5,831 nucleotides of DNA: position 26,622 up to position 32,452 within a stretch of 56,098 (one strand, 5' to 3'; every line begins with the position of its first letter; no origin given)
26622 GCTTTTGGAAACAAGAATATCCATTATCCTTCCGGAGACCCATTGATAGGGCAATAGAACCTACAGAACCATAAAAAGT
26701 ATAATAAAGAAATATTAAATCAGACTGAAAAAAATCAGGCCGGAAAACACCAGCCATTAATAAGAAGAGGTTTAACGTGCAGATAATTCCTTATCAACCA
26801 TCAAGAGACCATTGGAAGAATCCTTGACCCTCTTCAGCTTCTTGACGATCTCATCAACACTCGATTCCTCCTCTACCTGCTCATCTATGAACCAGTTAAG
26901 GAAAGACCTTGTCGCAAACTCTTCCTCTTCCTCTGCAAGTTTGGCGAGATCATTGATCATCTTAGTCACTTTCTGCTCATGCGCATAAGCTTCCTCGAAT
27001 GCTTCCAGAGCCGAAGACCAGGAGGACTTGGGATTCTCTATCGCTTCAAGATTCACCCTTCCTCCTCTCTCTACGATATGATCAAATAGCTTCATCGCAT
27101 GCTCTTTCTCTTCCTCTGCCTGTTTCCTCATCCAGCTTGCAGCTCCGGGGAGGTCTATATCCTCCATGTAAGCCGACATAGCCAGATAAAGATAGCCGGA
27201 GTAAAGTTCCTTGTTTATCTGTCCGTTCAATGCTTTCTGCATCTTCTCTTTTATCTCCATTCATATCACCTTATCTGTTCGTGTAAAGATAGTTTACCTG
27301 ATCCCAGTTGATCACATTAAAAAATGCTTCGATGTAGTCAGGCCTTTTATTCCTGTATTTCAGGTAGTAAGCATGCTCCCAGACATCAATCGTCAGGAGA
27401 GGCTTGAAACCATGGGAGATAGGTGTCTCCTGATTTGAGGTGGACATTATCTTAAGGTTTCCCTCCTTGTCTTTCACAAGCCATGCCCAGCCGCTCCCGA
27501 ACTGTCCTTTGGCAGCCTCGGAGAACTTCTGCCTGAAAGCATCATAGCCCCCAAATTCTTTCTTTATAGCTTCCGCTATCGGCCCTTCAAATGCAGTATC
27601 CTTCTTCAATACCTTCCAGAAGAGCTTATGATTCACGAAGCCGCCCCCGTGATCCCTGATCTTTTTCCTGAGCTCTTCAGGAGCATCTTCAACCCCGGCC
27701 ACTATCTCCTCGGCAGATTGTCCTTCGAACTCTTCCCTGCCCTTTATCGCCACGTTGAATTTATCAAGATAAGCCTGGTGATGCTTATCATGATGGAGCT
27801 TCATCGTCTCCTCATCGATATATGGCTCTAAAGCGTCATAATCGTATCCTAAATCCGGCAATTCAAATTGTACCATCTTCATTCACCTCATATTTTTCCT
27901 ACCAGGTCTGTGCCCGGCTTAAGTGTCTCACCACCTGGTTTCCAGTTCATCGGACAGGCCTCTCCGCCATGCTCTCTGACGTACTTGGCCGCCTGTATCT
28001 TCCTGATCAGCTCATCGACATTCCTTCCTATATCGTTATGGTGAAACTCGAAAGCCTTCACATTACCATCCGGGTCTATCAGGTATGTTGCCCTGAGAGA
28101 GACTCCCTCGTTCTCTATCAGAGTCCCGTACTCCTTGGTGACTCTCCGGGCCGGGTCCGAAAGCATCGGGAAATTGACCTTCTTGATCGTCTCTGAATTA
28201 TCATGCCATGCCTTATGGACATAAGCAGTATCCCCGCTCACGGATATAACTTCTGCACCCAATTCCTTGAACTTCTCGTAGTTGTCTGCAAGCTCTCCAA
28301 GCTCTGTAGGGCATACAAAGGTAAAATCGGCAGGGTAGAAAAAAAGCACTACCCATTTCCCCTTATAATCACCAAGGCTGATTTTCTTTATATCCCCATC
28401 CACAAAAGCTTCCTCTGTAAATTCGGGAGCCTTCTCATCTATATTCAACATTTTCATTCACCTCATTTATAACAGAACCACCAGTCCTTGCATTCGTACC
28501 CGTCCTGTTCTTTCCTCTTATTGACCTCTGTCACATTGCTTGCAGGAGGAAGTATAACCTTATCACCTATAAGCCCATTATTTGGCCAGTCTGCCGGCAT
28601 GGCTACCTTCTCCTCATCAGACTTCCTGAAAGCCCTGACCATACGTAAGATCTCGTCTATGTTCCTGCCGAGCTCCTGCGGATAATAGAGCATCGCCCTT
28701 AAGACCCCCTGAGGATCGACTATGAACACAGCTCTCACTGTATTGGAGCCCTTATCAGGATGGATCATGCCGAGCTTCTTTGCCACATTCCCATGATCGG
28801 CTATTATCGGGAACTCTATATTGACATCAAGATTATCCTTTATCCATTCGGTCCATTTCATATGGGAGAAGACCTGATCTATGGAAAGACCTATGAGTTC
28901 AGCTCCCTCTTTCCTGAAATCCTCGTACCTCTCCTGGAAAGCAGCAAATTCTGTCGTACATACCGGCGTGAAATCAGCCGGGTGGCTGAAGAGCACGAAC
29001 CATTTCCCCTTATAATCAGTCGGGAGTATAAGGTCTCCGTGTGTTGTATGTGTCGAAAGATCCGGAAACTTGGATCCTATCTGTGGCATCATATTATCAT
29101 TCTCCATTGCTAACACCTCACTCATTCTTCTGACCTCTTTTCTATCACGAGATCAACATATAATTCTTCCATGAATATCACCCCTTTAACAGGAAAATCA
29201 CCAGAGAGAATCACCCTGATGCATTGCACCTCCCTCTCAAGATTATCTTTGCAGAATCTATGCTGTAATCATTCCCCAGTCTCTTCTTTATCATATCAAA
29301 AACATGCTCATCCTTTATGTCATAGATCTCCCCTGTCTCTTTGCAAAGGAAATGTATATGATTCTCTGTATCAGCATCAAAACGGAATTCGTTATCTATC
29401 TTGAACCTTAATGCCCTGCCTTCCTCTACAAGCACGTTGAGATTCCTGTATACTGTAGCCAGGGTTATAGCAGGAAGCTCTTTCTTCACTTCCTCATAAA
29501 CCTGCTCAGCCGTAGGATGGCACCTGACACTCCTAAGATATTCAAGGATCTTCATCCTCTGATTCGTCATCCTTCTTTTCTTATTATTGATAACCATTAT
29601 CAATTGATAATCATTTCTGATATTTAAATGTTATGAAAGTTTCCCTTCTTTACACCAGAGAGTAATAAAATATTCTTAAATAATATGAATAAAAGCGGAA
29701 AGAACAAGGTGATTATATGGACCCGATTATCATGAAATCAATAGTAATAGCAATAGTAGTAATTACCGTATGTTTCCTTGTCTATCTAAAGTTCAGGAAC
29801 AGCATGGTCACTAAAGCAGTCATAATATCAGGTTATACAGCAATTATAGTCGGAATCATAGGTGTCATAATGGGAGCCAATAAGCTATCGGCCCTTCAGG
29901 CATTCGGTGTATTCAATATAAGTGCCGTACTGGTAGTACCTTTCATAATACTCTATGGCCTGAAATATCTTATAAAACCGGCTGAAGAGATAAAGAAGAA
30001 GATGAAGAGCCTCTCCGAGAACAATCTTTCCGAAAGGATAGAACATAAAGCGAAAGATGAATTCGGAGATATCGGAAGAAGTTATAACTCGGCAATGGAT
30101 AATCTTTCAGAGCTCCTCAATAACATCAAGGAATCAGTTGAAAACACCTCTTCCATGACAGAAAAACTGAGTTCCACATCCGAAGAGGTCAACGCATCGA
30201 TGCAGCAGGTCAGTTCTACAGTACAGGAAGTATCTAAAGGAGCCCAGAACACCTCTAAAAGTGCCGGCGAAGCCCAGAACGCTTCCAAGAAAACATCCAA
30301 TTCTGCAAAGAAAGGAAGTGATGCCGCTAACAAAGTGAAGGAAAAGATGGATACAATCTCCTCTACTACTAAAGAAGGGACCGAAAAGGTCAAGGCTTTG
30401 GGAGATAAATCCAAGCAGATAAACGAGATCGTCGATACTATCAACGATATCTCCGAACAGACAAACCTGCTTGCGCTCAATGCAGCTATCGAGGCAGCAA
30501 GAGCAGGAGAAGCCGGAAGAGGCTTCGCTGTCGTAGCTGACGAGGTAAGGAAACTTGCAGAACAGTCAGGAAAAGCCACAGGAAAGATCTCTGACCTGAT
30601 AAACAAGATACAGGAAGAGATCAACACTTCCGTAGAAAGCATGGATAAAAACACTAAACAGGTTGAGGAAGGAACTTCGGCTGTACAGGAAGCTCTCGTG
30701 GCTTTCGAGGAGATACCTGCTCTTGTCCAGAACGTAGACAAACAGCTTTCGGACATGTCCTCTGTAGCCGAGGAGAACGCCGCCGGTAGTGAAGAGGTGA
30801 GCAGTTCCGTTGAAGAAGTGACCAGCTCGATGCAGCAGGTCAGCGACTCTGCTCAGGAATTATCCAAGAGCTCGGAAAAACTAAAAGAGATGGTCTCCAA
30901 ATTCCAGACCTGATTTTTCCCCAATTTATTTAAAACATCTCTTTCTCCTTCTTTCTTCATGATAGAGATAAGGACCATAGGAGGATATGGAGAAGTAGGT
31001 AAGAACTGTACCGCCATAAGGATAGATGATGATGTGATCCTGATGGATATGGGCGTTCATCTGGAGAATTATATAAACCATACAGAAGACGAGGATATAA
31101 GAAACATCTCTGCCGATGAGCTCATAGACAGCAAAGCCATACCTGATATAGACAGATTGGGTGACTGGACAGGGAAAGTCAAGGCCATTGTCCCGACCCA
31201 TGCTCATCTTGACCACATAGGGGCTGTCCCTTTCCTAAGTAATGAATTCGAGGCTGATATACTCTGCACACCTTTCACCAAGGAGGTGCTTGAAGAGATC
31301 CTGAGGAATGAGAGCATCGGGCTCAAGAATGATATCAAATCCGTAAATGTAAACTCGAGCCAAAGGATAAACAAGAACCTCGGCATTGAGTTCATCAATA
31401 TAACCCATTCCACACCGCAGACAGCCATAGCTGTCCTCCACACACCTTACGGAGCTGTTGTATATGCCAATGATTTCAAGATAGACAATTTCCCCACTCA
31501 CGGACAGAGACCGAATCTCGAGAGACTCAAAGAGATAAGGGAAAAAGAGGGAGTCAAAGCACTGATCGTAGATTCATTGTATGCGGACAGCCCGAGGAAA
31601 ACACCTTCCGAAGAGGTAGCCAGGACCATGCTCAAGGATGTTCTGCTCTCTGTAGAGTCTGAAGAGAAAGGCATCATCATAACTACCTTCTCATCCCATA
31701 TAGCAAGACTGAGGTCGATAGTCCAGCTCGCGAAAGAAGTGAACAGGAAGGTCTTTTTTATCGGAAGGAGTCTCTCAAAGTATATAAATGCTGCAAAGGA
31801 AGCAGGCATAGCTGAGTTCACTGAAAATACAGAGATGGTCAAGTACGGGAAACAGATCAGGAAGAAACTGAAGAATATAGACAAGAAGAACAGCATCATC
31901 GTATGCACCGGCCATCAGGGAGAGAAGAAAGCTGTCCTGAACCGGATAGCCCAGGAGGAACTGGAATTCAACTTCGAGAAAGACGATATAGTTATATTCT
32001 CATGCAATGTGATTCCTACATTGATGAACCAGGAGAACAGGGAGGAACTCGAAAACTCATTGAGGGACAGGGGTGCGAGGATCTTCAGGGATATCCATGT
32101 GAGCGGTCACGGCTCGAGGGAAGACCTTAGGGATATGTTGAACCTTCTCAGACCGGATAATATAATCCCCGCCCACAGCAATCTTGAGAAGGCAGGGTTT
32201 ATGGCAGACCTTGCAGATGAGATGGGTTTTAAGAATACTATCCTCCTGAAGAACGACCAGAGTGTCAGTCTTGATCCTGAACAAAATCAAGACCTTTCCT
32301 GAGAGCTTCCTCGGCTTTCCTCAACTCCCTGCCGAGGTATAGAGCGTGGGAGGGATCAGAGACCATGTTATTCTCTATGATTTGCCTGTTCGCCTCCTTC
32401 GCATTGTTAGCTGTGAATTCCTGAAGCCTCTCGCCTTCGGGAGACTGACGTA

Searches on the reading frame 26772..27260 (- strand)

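Call 9: search_protein_families(library=pfam, proteins=[window:26772-27260:-])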
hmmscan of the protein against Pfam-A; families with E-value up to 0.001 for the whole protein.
window:26772-27260:- (162 aa): 2 families
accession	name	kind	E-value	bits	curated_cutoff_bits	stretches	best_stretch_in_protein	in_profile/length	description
PF00210.30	Ferritin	-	1.3e-47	161.7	24.5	1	9-145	2-142/142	Ferritin-like domain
PF02915.23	Rubrerythrin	-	5.8e-05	23.9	22.8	1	15-128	7-127/137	Rubrerythrin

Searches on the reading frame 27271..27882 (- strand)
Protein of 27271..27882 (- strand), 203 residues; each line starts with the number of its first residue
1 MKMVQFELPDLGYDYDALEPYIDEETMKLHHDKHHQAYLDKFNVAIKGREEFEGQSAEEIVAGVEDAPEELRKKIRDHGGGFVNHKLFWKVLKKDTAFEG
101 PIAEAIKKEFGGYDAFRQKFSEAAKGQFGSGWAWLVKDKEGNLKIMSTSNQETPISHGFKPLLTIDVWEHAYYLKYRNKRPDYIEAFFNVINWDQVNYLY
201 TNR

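Call 9: search_protein_families(library=pfam, proteins=[window:27271-27882:-])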
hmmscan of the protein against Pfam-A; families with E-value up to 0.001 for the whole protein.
window:27271-27882:- (203 aa): 2 families
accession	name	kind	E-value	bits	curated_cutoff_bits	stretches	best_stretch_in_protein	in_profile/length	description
PF02777.23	Sod_Fe_C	-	4.7e-43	145.8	20.9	1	100-197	3-100/102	Iron/manganese superoxide dismutases, C-terminal domain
PF00081.27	Sod_Fe_N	-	1.6e-28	99.5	27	1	5-92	1-81/82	Iron/manganese superoxide dismutases, alpha-hairpin domain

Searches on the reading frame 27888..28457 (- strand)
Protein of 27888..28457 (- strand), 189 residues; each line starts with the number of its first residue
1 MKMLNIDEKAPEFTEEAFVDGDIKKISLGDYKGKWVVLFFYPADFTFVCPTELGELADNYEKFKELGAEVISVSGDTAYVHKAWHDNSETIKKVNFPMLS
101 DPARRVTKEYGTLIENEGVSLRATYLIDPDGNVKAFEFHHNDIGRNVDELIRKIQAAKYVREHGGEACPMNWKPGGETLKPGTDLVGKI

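Call 9: search_protein_families(library=pfam, proteins=[window:27888-28457:-])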
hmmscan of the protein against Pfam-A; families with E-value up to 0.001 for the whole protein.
window:27888-28457:- (189 aa): 3 families
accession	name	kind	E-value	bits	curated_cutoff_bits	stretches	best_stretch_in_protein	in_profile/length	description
PF00578.27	AhpC-TSA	-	2e-43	147.7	26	1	6-135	1-123/124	AhpC/TSA family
PF08534.16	Redoxin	-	3.7e-20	72.7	26.6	1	8-141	4-136/148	Redoxin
PF10417.14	1-cysPrx_C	-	4.6e-06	26.9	21.1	1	158-181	3-29/41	C-terminal domain of 1-Cys peroxiredoxin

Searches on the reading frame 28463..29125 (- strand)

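Call 9: search_protein_families(library=pfam, proteins=[window:28463-29125:-])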
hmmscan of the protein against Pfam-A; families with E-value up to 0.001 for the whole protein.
window:28463-29125:- (220 aa): 3 families
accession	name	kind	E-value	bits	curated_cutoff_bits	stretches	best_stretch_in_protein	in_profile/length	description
PF00578.27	AhpC-TSA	-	8.7e-34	116.6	26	1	16-144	1-123/124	AhpC/TSA family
PF08534.16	Redoxin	-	1.8e-14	54.2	26.6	1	16-145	2-131/148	Redoxin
PF10417.14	1-cysPrx_C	-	3.7e-06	27.2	21.1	1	165-204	1-37/41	C-terminal domain of 1-Cys peroxiredoxin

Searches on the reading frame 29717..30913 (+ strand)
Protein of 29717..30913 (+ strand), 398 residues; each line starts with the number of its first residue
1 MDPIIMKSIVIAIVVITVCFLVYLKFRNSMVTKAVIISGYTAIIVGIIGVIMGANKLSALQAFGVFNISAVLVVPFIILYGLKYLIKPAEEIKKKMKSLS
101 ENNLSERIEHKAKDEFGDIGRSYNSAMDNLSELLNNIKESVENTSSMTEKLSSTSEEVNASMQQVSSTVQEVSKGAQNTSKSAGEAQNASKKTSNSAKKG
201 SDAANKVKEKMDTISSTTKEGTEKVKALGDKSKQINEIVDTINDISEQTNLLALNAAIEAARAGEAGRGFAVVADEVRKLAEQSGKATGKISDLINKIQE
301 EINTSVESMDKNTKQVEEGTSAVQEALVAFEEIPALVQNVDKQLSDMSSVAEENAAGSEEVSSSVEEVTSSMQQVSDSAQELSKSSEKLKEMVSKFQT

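Call 9: search_protein_families(library=pfam, proteins=[window:29717-30913:+])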
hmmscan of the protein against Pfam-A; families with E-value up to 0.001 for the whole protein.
window:29717-30913:+ (398 aa): 8 families
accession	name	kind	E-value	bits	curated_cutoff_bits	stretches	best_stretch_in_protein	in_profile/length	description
PF00015.26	MCPsignal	-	4.6e-50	170.3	34.6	1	189-370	3-170/172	Methyl-accepting chemotaxis protein (MCP) signalling domain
PF00672.30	HAMP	-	1.1e-10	42.1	25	1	84-131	5-52/53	HAMP domain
PF10145.14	PhageMin_Tail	-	2e-06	28.2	33.2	1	120-249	49-184/201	Phage-related minor tail protein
PF20155.4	TMP_3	-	3.4e-06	27.3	41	0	121-211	25-115/192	Tape measure protein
PF06103.16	DUF948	-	5.6e-06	26.9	37.2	0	123-183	24-84/89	Bacterial protein of unknown function (DUF948)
PF04108.17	ATG17_like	-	8.6e-06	25.9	43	0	290-389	116-220/355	Autophagy protein ATG17-like domain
PF10157.14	BORCS6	-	0.00072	20.1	35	0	184-248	32-96/101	BLOC-1-related complex sub-unit 6 C-terminal helix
PF10046.14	BLOC1_2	-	0.00079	20.2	33.4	0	275-352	5-82/96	Biogenesis of lysosome-related organelles complex-1 subunit 2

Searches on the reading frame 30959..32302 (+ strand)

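Call 9: search_protein_families(library=pfam, proteins=[window:30959-32302:+])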
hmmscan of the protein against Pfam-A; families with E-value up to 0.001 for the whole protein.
window:30959-32302:+ (447 aa): 4 families
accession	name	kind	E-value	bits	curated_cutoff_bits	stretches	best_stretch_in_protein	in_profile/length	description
PF22505.1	RNase_J_b_CASP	-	7.1e-28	97.4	27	1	238-354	3-114/126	Ribonuclease J, beta-CASP domain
PF07521.17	RMMBL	-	2.9e-10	40.4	21.6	1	377-426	9-60/63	Zn-dependent metallo-hydrolase RNA specificity domain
PF00753.33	Lactamase_B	-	4.9e-09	36.8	22.7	1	12-173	3-150/196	Metallo-beta-lactamase superfamily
PF12706.13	Lactamase_B_2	-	5.9e-08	33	27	1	73-174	30-144/200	Beta-lactamase superfamily domain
